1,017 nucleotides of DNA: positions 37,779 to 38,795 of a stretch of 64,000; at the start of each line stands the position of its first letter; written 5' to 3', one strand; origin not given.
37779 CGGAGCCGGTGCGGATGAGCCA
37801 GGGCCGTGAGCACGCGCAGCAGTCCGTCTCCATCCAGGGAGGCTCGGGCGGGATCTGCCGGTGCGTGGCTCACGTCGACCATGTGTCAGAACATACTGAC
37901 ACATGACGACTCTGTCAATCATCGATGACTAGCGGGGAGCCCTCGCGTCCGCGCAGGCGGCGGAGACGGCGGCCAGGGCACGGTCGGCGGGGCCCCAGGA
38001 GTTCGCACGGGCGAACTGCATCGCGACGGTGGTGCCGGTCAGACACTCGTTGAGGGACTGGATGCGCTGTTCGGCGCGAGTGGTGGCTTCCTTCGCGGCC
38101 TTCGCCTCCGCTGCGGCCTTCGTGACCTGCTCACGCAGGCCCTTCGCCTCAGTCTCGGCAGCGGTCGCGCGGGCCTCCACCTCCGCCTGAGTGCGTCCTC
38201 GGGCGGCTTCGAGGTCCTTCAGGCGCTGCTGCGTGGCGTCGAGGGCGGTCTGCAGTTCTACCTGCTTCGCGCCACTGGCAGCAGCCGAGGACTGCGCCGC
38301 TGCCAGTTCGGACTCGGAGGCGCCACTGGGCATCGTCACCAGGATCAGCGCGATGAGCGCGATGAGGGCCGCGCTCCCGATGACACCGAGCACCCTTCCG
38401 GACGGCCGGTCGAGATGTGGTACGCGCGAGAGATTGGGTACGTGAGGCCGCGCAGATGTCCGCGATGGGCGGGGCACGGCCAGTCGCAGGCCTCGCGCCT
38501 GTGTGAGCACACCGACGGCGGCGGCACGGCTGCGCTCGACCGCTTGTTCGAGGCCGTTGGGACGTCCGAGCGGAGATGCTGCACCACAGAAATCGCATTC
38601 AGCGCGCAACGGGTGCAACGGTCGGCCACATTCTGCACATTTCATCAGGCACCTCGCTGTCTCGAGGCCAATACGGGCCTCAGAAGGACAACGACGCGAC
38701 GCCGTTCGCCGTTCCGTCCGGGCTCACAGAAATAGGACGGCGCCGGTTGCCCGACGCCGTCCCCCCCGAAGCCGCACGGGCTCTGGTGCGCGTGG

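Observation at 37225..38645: Three-gene module of unknown function downstream of glmS: Zn-ribbon/TM/coiled-coil protein, ArsR regulator, small TM coiled-coil protein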

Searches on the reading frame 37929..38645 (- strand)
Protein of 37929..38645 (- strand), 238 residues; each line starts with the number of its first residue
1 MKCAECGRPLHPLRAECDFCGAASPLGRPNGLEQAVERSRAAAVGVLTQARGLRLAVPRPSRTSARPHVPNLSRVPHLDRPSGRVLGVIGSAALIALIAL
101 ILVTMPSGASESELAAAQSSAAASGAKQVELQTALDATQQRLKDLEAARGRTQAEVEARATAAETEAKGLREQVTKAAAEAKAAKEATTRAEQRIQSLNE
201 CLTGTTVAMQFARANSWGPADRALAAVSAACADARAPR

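Call 3: search_protein_families(library=pfam, proteins=[window:37929-38645:-], max_evalue=1)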
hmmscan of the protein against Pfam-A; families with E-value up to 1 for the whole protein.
window:37929-38645:- (238 aa): 8 families
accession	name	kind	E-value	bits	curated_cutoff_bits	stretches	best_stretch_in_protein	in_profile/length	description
PF12172.15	zf-ChsH2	-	0.016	15.4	23.2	1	1-23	12-34/37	ChsH2, rubredoxin-like zinc ribbon domain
PF05810.19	NinF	-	0.018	15.4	27.5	1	2-13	1-12/25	NinF protein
PF16526.10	CLZ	-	0.024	15.5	26.7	1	113-165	18-70/71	C-terminal leucine zipper domain of cyclic nucleotide-gated channels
PF09787.14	Golgin_A5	-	0.034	14.1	31.7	1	113-202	94-179/305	Golgin subfamily A member 5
PF14584.11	DUF4446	-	0.26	11.8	27.4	0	159-213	32-86/150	Protein of unknown function (DUF4446)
PF04871.18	Uso1_p115_C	-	0.39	11.4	28.4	1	116-190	5-73/121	Uso1 / p115 like vesicle tethering protein, C terminal region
PF25450.1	Rab11-FIP3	-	0.4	11.4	31.9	0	152-203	55-106/125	Rab11-FIP3-like domain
PF14932.11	HAUS-augmin3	-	0.77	9.6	29.4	1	112-205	73-166/260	HAUS augmin-like complex subunit 3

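Call 4: search_protein_families(library=ncbifam, proteins=[window:37929-38645:-], max_evalue=1)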
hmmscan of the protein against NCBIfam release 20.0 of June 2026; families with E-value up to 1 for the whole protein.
window:37929-38645:- (238 aa): 12 families
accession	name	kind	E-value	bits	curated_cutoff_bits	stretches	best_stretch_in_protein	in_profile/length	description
NF033885.1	conj_TraP_IncI1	equivalog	5.1e-05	23.1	135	1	83-211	11-139/217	conjugal transfer protein TraP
TIGR02169.1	SMC_prok_A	equivalog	0.0033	15.2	729.4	1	112-202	372-465/1165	chromosome segregation protein SMC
NF002572.0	PRK02224.1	equivalog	0.0063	14.8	1087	1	112-214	302-405/888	DNA double-strand break repair ATPase Rad50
TIGR02168.1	SMC_prok_B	equivalog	0.01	13.6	567.35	1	113-200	729-819/1181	chromosome segregation protein SMC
TIGR00681.1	kdpC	equivalog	0.016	15.2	152.55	1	104-192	66-149/187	K(+)-transporting ATPase subunit C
NF045487.1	ASRP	equivalog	0.043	12.4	300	1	114-202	144-234/593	archaea-specific SMC-related protein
TIGR04211.1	SH3_and_anchor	equivalog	0.078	12.6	65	1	111-199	72-165/198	TIGR04211 family SH3 domain-containing protein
NF045780.1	TrlF_fam_ATP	equivalog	0.1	11.3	350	1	117-203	461-540/944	TrlF family AAA-like ATPase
TIGR01843.1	type_I_hlyD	subfamily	0.22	10.5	208.65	1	111-183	201-270/422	HlyD family type I secretion periplasmic adaptor subunit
NF041035.1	Rad50_Halo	equivalog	0.49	8.7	1000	1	114-202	304-393/883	DNA double-strand break repair ATPase Rad50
NF050013.1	HpsJ_like_A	equivalog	0.52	9.9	140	1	100-196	94-187/217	HpsJ-like protein, cyanoexosortase A-associated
NF052435.1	BamI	equivalog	0.6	9.9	180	1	89-212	8-128/226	biofilm-associated metzincin protease inhibitor BamI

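Call 7: find_homologous_proteins(query=window:37929-38645:-)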
Query window:37929-38645:- (238 aa): 17 proteins with E <= 0.001 among 8000 candidates.
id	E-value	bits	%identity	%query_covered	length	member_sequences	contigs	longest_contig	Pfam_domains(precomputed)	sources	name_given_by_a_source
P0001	2.8e-129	447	92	100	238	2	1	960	-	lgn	-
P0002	1.3e-121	422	90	100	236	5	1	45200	-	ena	-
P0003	1.2e-113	396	85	100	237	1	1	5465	-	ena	-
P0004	1.8e-113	396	84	100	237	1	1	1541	-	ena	-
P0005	2.3e-113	395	84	92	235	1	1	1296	-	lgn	-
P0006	2.5e-105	369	80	100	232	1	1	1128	-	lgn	-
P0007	3.6e-104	365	77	100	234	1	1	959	-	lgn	-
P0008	3.9e-101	355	76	100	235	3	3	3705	-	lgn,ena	-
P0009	1.5e-91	324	69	100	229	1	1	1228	-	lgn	-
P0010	3.1e-90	320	67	100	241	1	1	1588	-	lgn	-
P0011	2.3e-87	310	65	93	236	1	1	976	-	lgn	-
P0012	2.3e-85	304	67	100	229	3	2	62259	-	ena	-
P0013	2.5e-77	278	60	100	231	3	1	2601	-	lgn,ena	-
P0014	1.6e-52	197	47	93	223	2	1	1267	-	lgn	-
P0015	7.1e-48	181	50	100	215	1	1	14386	-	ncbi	-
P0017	2.2e-32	131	41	89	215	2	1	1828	-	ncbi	-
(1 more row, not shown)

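Call 8: find_encoding_contigs(protein=P0015, flank=6000, max_places=4)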
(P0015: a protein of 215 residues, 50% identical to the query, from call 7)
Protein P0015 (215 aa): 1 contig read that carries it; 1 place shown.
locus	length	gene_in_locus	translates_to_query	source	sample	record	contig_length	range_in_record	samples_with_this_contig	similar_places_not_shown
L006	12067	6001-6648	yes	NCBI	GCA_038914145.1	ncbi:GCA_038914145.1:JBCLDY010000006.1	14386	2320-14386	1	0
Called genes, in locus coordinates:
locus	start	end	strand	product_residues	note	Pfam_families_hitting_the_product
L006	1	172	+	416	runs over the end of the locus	PF13742:tRNA_anti_2, PF01336:tRNA_anti-codon, PF02601:Exonuc_VII_L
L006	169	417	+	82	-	PF02609:Exonuc_VII_S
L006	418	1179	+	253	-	PF00551:Formyl_trans_N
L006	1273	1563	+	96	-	-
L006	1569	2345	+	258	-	PF01479:S4, PF00849:PseudoU_synth_2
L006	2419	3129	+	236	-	PF02224:Cytidylate_kin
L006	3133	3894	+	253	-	PF01553:Acyltransferase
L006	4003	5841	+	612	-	PF13522:GATase_6, PF13537:GATase_7, PF01380:SIS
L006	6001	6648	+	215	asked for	-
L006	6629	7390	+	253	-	-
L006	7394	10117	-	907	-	PF01326:PPDK_N, PF00391:PEP-utilizers, PF02896:PEP-utilizers_C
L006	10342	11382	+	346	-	PF01966:HD, PF13286:HD_assoc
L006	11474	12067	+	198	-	?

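Call 9: find_encoding_contigs(protein=P0012, flank=6000, max_places=4)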
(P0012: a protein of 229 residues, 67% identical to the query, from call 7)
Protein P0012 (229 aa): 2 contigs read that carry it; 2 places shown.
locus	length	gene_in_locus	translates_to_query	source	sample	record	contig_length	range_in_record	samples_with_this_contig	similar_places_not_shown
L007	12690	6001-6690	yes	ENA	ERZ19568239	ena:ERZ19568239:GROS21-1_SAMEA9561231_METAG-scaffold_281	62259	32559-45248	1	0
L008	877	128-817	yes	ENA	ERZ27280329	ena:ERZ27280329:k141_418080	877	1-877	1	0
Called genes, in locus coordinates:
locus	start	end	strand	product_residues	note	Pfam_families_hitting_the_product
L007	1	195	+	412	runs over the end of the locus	PF13742:tRNA_anti_2, PF01336:tRNA_anti-codon, PF02601:Exonuc_VII_L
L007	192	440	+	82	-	PF02609:Exonuc_VII_S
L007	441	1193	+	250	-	PF00551:Formyl_trans_N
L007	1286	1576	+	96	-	-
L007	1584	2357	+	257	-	PF01479:S4, PF00849:PseudoU_synth_2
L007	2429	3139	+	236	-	PF02224:Cytidylate_kin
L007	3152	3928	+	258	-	PF01553:Acyltransferase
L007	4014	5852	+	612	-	PF13522:GATase_6, PF13537:GATase_7, PF01380:SIS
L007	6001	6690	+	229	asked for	-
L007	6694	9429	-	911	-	PF01326:PPDK_N, PF00391:PEP-utilizers, PF02896:PEP-utilizers_C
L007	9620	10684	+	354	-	PF01966:HD, PF13286:HD_assoc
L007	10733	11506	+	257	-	PF08239:SH3_3 (weak)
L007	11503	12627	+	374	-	-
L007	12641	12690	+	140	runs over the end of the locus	PF04978:MST (weak)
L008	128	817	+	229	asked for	-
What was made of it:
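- Presence is patchy among close relatives (calls 8, 9).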

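Call 10: find_encoding_contigs(protein=P0017, flank=6000, max_places=4)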
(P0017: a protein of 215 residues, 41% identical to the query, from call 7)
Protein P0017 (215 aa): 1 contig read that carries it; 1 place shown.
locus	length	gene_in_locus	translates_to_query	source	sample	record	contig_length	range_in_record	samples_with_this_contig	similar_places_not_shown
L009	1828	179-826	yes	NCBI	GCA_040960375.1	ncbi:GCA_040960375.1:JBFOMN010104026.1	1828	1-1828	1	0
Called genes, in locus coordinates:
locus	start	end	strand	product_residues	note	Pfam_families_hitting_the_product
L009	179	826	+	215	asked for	-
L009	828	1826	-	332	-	?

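Call 48: search_solved_structures(query=A1, max_evalue=1)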
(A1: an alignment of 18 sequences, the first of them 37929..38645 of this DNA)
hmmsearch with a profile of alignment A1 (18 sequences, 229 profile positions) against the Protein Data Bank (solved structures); distinct sequences matched with E-value up to 1: 22.
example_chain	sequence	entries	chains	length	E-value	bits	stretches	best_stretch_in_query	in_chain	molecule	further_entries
6snz_A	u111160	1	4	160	0.0057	19.7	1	94-190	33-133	Prelamin-A/C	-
9spj_l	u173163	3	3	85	0.014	18.4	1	3-49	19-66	Ribosomal protein L37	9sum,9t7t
7d9n_A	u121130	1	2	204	0.022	17.8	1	94-190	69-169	Lamin-A/C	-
7pzy_AK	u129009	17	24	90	0.047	16.7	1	3-51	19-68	Ribosomal protein L37 | 60S ribosomal protein L37-B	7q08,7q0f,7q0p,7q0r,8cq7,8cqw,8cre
8c3a_AK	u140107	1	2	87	0.048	16.7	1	3-49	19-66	60S ribosomal protein L37-B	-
6jlb_A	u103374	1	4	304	0.068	16.2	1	95-190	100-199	Lamin A/C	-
8q4g_G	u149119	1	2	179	0.094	15.7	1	102-192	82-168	Tropomyosin alpha-1 chain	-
6gje_A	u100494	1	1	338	0.11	15.5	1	5-78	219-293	Protein amnionless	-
5it7_jj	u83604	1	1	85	0.11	15.5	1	3-48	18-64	Ribosomal protein L37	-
8zbk_R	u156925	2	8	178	0.12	15.4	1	102-192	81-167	Tropomyosin alpha-1 chain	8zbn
6uz7_Bj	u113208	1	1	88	0.12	15.4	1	3-48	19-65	Ribosomal protein L37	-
7pwg_j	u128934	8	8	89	0.19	14.7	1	2-56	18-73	Ribosomal protein L37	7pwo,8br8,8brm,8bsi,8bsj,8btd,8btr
1kfm_A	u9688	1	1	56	0.2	14.7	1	149-189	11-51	MAJOR OUTER MEMBRANE LIPOPROTEIN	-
2efr_A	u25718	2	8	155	0.2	14.7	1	107-192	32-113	General control protein GCN4 and Tropomyosin 1 alpha chain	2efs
2d3e_A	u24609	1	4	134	0.25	14.3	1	107-192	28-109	General control protein GCN4 and Tropomyosin 1 alpha chain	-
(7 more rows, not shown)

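Call 51: predict_structure(alignment_id=A1)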
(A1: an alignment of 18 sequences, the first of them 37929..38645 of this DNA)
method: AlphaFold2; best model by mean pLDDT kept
length: 238 residues; sequences in the alignment: 18
mean_pLDDT: 73.8   pTM: 0.32
mean pLDDT of the five models: 73.8, 69.4, 68.3, 66.8, 65.6
residues with pLDDT >= 90: 64; 70-90: 84; 50-70: 60; < 50: 30
segments of 3 or more residues with pLDDT < 50: 57-83
pLDDT, mean of each block of 10 residues (from residue 1): 82 79 66 70 65 50 38 39 52 66 52 64 83 94 96 96 97 97 94 89 80 71 79 73
secondary structure, 60 per line:
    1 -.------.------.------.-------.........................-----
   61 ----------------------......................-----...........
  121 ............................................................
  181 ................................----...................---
elements in order: H31-55 H83-104 H110-212 H217-235
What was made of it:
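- Closest known: Zinc-binding. Different: The outside part is one roughly 100-residue helix with a two-Cys helical hairpin (call 51).
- Checked: AlphaFold predicts a single roughly 100-residue helix at 110-212 (call 51).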

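Call 57: fold_search(model_id=the predicted structure, library=pdb)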
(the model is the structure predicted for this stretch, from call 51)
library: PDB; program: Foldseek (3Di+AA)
matches with E <= 10: 19; with E <= 0.001: 0
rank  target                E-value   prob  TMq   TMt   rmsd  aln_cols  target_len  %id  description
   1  4xxb_B                1.4e+00  0.77  0.10  0.52   1.2        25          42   32  Crystal structure of human MDM2-RPL11 (released 2015-08-12)
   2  3b08_B                1.7e+00  0.35  0.11  0.41   6.1        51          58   24  Crystal structure of the mouse HOIL1-L-NZF in complex with linear di-ubiquitin (released 2011-12-14)
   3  3gj8_D                2.4e+00  0.69  0.10  0.81   1.0        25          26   24  Crystal structure of human RanGDP-Nup153ZnF34 complex (released 2009-08-04)
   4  1n0z_MODEL_1_A        2.4e+00  0.30  0.10  0.43   3.1        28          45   32  Solution structure of the first zinc-finger domain from ZNF265 (released 2003-07-22)
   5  3b08_E                2.4e+00  0.28  0.11  0.40   6.1        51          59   24  Crystal structure of the mouse HOIL1-L-NZF in complex with linear di-ubiquitin (released 2011-12-14)
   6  9oti_C                3.1e+00  0.35  0.09  0.10   1.1        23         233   30  GATOR2 complex bound to arginine sensor CASTOR1 (released 2025-10-01)
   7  5af6_I                3.6e+00  0.51  0.10  0.78   0.9        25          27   28  Structure of Lys33-linked diUb bound to Trabid NZF1 (released 2015-03-25)
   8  3gj3_B                3.8e+00  0.51  0.10  0.78   1.0        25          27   24  Crystal structure of human RanGDP-Nup153ZnF2 complex (released 2009-08-04)
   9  3gj8_B                3.8e+00  0.51  0.10  0.78   1.0        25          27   24  Crystal structure of human RanGDP-Nup153ZnF34 complex (released 2009-08-04)
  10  7mnq_B                4.1e+00  0.44  0.10  0.63   0.9        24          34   21  Crystal Structure of the ZnF2 of Nucleoporin NUP358/RanBP2 in complex with Ran-GDP (released 2022-06-15)
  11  3gj4_B                4.7e+00  0.44  0.10  0.79   1.0        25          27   20  Crystal structure of human RanGDP-Nup153ZnF3 complex (released 2009-08-04)
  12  7mo2_B                4.7e+00  0.41  0.10  0.59   1.0        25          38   24  Crystal Structure of the ZnF2 of Nucleoporin NUP153 in complex with Ran-GDP (released 2022-06-15)
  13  3gj5_B                5.0e+00  0.38  0.10  0.79   0.9        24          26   21  Crystal structure of human RanGDP-Nup153ZnF4 complex (released 2009-08-04)
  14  5af6_G                5.0e+00  0.35  0.10  0.71   1.1        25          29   28  Structure of Lys33-linked diUb bound to Trabid NZF1 (released 2015-03-25)
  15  3gj4_D                5.4e+00  0.35  0.10  0.81   0.9        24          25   17  Crystal structure of human RanGDP-Nup153ZnF3 complex (released 2009-08-04)
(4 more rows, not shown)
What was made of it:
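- Tried and rejected: Nothing was significant (calls 3, 4, 48, 57).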

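Call 72: search_protein_families(library=padloc, proteins=[window:37929-38645:-], max_evalue=0.01)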
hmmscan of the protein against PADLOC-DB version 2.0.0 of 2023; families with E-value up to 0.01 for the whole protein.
window:37929-38645:- (238 aa): 1 family
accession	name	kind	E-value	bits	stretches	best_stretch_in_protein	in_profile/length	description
PDLC03864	LmuB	-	0.00064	16.4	1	112-200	260-350/657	-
